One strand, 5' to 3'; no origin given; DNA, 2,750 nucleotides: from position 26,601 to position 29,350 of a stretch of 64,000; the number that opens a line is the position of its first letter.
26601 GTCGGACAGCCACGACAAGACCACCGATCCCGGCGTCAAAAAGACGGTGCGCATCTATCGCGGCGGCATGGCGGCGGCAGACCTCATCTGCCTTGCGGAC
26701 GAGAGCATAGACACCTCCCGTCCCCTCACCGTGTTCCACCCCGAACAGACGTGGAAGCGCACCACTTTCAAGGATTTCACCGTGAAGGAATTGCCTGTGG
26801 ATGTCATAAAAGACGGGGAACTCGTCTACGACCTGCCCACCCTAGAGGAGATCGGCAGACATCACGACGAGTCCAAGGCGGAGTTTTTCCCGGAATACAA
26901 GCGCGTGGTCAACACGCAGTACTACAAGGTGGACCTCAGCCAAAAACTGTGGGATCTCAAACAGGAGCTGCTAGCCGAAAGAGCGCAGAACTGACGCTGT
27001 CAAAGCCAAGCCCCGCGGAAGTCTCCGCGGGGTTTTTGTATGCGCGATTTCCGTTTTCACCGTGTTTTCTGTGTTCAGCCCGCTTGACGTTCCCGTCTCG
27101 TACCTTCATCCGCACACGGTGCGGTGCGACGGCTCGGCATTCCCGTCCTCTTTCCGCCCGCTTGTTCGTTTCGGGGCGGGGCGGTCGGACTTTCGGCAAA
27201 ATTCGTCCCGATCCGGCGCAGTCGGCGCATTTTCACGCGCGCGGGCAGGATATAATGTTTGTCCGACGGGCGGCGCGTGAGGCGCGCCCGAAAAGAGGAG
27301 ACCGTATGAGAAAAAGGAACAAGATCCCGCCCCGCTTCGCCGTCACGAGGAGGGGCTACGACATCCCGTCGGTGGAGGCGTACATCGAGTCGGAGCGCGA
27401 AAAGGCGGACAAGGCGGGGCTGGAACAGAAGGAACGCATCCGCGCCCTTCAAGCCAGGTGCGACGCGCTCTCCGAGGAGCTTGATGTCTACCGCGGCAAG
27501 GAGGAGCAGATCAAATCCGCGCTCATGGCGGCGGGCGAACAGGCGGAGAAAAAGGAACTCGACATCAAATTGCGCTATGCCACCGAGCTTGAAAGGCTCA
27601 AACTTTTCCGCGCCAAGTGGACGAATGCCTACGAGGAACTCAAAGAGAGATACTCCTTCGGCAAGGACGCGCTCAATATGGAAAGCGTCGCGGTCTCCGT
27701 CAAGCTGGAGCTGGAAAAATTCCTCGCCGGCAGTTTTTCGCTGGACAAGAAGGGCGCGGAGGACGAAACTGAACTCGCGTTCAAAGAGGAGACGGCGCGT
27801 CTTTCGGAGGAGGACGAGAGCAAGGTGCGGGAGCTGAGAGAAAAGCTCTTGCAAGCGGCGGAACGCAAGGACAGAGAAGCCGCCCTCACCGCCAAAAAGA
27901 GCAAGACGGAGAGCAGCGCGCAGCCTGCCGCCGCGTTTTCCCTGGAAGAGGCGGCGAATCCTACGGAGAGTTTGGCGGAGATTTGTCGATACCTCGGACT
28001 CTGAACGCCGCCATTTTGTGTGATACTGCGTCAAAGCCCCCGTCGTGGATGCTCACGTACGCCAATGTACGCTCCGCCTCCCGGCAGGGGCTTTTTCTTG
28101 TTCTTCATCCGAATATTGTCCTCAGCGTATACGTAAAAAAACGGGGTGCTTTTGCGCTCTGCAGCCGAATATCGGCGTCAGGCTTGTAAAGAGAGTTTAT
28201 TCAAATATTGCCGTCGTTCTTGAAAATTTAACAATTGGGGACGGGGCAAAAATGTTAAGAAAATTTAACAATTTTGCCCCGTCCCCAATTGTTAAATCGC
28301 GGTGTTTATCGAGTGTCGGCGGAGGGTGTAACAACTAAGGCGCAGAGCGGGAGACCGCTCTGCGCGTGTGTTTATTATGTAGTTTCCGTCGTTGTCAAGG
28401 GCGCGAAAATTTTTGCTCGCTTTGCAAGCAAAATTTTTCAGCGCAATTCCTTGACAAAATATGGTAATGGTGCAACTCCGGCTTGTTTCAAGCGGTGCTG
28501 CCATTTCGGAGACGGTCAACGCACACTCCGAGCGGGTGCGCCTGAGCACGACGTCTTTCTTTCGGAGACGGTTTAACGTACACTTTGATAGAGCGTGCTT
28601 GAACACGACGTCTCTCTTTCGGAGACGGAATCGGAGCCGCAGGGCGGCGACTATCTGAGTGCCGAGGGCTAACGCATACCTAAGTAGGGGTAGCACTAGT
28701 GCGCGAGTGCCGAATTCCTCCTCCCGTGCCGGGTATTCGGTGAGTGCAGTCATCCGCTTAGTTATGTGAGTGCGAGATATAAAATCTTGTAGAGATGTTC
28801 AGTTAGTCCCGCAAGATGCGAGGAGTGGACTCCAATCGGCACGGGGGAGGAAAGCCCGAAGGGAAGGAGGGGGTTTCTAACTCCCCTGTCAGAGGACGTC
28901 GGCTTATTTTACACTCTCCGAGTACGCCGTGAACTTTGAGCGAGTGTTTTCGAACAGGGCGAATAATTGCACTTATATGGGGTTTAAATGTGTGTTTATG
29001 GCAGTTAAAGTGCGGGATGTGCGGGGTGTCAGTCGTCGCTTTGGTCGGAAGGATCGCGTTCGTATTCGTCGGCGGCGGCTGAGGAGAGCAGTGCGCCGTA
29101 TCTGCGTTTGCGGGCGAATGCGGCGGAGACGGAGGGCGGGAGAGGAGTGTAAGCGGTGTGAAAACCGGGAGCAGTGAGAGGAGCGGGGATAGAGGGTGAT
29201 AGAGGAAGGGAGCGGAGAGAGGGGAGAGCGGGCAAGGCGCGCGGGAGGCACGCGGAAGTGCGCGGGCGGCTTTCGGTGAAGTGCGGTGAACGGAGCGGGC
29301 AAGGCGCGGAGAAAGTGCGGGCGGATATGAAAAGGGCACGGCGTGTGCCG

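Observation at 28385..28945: Dense family of modular, hairpin-rich intergenic repeats (family M) with no recognisable relatives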

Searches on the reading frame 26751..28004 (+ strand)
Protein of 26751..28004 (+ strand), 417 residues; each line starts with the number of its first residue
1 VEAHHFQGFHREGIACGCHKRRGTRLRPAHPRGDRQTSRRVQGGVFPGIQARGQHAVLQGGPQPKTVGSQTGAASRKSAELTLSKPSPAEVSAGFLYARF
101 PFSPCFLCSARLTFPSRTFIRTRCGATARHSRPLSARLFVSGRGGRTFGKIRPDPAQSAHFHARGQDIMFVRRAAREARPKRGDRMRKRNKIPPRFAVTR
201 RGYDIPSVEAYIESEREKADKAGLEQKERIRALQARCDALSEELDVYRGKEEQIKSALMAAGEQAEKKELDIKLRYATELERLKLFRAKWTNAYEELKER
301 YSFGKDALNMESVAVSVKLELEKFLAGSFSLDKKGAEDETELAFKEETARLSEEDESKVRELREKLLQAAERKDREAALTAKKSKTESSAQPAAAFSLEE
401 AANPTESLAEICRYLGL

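Call 13: search_protein_families(library=ncbifam, proteins=[window:26751-28004:+])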
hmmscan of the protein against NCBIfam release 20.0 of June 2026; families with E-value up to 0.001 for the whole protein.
window:26751-28004:+ (417 aa): 0 families

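Call 15: find_encoding_contigs(protein=window:26751-28004:+, flank=10000, max_places=10)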
Protein window:26751-28004:+ (417 aa): no gene with exactly this product is on record in the collection.

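Call 42: search_protein_families(library=pfam, proteins=[window:26751-28004:+], max_evalue=0.01)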
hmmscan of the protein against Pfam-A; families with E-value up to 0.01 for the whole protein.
window:26751-28004:+ (417 aa): 1 family
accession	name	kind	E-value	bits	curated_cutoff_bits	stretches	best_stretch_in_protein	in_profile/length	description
PF05103.18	DivIVA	-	0.00046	20.6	28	1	196-267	11-78/131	DivIVA protein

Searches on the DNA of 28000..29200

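Call 31: search_rna_families(source=window, start=28000, end=29200, threshold=evalue, max_evalue=10)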
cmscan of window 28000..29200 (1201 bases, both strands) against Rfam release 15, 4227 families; matches with E-value up to 10: 11.
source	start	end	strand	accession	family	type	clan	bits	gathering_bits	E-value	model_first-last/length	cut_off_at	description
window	28229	28294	-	RF03664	MIR6288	Gene; miRNA;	-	35.5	74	4e-05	1-92/92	no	MIR6288 microRNA precursor family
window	28216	28305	+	RF00905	mir-789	Gene; miRNA;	-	35.4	100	8e-05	1-97/97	no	mir-789 microRNA precursor family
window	28229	28294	-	RF03325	mir-4872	Gene; miRNA;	-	34.4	58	3.6e-05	1-76/76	no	mir-4872 microRNA precursor family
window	28228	28296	+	RF04051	mir-8517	Gene; miRNA;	-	28.9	70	0.0011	1-108/108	no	mir-8517 microRNA precursor family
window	28243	28280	-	RF00207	K10_TLS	Cis-reg;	-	20.8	43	0.28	1-48/48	no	K10 transport/localisation element (TLS)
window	28237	28288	+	RF03339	mir-3047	Gene; miRNA;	-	20.3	53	0.52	1-61/61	no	mir-3047 microRNA precursor family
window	28038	28098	+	RF02270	nse_sRNA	Gene;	-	19.9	75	1.5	1-73/73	no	Neisseria sigma-E sRNA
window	28193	28295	+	RF01579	RUF2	Gene; sRNA;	-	19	90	7.8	1-154/154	no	Plasmodium RNA of unknown function RUF2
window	28330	28434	-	RF00619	U6atac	Gene; snRNA; splicing;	CL00009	17.6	33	0.093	1-126/126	no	U6atac minor spliceosomal RNA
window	28227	28300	-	RF00659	mir-365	Gene; miRNA;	-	17.1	62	2.7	1-86/86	no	mir-365 microRNA precursor family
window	28689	28726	-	RF01309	sR60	Gene; snRNA; snoRNA; CD-box;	CL00132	13.6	50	5.8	1-55/55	no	Small nucleolar RNA sR60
